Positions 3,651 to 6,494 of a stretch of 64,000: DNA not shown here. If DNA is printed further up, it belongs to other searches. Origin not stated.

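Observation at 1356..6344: Minimal type-VII-secretion-like module (three small WXG100-like helical proteins plus a triple-FtsK-domain ATPase) in a PVC-type diderm genome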

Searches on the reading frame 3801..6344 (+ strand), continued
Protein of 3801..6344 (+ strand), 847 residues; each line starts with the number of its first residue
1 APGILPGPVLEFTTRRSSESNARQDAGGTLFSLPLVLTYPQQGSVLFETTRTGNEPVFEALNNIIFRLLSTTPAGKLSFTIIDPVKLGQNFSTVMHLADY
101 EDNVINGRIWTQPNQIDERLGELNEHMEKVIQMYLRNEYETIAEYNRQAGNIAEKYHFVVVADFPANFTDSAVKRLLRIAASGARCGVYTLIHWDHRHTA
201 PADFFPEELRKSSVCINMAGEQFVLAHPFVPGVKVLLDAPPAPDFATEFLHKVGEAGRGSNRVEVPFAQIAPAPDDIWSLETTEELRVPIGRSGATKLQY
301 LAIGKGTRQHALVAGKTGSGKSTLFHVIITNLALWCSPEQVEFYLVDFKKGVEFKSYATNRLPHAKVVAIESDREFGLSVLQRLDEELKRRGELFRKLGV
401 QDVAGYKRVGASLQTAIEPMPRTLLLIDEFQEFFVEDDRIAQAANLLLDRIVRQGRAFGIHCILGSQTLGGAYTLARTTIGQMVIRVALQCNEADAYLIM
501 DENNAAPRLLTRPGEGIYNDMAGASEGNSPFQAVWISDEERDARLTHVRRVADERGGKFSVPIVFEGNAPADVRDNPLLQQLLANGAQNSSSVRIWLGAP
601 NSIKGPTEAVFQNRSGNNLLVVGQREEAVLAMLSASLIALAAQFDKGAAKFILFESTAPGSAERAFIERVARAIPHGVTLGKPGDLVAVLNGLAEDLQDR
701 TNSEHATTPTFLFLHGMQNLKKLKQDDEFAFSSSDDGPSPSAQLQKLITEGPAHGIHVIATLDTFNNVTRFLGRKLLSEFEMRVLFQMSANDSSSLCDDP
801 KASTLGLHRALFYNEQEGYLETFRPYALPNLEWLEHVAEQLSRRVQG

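Call 96: find_encoding_contigs(protein=P0075, flank=5000, max_places=2)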
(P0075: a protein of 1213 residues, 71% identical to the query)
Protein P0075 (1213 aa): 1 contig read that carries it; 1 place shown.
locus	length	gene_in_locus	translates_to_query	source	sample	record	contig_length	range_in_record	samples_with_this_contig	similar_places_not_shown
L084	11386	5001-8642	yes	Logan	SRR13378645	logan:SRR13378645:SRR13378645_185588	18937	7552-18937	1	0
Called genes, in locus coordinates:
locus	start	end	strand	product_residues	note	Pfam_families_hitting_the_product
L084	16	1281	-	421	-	PF00144:Beta-lactamase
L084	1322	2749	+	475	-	PF09492:Pec_lyase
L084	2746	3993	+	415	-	PF00994:MoCF_biosynth, PF18146:CinA_KH, PF02464:CinA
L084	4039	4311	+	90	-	PF06013:WXG100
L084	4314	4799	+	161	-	-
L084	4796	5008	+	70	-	-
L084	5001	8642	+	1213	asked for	PF01580:FtsK_SpoIIIE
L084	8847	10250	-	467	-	PF04542:Sigma70_r2, PF08281:Sigma70_r4_2, PF04545:Sigma70_r4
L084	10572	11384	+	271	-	?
